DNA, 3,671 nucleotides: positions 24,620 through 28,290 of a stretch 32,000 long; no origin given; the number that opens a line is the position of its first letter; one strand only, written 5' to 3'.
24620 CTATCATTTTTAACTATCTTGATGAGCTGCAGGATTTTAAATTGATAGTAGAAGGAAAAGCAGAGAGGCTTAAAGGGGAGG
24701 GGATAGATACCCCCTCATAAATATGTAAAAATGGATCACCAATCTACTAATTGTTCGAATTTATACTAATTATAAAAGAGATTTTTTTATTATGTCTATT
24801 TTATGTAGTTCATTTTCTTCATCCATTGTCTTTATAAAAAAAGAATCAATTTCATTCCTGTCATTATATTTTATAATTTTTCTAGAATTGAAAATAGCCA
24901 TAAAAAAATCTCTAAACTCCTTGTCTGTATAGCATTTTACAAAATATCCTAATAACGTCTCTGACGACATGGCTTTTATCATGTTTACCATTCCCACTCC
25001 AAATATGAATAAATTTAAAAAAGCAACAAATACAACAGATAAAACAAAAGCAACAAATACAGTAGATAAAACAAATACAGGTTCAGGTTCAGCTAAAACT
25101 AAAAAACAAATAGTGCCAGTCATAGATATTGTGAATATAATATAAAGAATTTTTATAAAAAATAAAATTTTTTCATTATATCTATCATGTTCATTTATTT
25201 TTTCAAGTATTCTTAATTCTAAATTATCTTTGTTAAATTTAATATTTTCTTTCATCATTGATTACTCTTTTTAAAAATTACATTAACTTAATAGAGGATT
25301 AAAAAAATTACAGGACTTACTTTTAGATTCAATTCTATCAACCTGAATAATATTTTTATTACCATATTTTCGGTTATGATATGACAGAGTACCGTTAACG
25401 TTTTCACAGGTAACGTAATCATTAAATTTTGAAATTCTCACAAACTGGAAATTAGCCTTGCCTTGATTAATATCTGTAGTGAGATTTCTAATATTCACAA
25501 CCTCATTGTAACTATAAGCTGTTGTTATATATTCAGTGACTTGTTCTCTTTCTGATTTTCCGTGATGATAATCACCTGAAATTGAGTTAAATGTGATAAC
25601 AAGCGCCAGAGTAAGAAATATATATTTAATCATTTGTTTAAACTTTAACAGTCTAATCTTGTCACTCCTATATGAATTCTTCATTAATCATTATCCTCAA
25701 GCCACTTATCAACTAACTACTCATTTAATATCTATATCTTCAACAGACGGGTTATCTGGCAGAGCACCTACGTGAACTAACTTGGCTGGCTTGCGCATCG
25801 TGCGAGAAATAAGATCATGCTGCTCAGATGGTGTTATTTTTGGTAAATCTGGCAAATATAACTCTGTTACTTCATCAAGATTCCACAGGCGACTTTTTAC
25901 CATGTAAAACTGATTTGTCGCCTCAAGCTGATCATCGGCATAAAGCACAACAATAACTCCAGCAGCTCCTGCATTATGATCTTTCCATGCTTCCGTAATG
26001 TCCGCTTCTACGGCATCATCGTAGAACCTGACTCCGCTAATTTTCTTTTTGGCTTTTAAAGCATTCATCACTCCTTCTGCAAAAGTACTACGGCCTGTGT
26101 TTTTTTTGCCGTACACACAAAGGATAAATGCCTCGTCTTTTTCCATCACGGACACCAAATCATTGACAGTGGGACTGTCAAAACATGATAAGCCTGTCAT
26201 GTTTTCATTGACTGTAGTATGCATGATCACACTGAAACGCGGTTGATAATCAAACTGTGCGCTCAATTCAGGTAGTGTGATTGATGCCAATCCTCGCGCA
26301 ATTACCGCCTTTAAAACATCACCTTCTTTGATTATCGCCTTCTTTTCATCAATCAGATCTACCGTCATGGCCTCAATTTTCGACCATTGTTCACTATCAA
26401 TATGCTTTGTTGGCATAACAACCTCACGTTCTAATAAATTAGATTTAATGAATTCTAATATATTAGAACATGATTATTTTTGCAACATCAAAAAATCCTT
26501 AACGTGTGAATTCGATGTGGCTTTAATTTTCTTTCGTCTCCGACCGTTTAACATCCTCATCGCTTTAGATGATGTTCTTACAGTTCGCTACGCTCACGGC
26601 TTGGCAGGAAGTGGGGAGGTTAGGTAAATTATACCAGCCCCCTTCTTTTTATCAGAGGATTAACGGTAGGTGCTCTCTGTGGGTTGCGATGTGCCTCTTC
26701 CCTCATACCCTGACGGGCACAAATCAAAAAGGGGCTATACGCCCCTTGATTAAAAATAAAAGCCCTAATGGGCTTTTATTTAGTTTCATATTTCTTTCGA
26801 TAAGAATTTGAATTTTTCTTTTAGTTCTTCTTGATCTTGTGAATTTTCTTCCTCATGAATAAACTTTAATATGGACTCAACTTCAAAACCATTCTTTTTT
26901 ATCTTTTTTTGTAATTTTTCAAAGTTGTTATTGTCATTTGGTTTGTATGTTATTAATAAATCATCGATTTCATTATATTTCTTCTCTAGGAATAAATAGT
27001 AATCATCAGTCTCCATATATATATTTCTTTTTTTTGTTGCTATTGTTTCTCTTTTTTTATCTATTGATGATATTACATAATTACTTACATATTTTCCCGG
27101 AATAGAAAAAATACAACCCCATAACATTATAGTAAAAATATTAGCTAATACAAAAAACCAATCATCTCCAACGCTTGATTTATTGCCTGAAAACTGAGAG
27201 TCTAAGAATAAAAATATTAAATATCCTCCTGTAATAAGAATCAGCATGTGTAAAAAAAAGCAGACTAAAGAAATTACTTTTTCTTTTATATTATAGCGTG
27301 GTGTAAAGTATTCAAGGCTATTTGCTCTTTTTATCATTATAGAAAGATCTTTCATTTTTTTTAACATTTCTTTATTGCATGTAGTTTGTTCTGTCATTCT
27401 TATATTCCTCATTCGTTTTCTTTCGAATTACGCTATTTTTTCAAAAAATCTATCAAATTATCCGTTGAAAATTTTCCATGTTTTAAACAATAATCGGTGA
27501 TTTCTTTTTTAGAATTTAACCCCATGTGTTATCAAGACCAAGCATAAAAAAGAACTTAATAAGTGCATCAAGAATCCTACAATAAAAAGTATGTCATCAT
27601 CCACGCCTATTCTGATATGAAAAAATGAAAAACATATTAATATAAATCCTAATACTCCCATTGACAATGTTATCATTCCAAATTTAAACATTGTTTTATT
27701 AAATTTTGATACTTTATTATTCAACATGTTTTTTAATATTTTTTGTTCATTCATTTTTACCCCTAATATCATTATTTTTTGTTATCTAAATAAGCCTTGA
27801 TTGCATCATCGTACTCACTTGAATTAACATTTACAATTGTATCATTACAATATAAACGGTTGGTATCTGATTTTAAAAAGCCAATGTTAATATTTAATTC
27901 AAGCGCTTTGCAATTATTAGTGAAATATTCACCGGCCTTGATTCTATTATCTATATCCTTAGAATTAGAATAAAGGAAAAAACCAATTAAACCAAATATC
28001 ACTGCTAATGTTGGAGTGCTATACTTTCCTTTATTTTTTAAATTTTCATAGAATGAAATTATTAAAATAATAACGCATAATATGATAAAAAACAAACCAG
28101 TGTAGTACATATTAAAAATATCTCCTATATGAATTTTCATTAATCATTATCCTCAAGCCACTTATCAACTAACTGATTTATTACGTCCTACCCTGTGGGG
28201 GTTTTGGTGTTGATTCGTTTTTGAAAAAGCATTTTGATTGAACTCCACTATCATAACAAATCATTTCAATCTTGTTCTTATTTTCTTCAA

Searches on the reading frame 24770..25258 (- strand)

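Call 28: search_protein_families(library=pfam, max_evalue=0.01, proteins=[window:24770-25258:-])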
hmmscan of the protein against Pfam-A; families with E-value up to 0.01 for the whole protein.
window:24770-25258:- (162 aa): 1 family
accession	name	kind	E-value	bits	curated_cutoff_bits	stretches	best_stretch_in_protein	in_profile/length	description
PF10858.15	DUF2659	-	0.0045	17.1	27.7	1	17-52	4-39/216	Protein of unknown function (DUF2659)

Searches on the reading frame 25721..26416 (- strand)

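Call 28: search_protein_families(library=pfam, max_evalue=0.01, proteins=[window:25721-26416:-])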
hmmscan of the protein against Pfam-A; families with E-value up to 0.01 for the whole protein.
window:25721-26416:- (231 aa): 2 families
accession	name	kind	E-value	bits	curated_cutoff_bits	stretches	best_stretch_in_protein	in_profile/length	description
PF01637.24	ATPase_2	-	0.00044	20.6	33.2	1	85-142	9-64/225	ATPase domain predominantly from Archaea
PF03205.20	MobB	-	0.0012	19.2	26.6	1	98-161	1-67/133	Molybdopterin guanine dinucleotide synthesis protein B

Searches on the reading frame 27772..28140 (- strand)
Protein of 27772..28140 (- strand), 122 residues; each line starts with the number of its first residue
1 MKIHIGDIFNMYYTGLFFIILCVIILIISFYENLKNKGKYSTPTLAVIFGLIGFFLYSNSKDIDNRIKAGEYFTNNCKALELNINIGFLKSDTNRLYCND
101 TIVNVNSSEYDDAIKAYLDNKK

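Call 73: search_protein_families(library=pfam, max_evalue=0.01, proteins=[window:27772-28140:-])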
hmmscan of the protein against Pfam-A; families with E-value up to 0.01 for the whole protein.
window:27772-28140:- (122 aa): 1 family
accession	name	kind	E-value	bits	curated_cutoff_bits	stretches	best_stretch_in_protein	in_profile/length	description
PF11694.13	DUF3290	-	0.0077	16.6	31.3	0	13-113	17-109/144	Protein of unknown function (DUF3290)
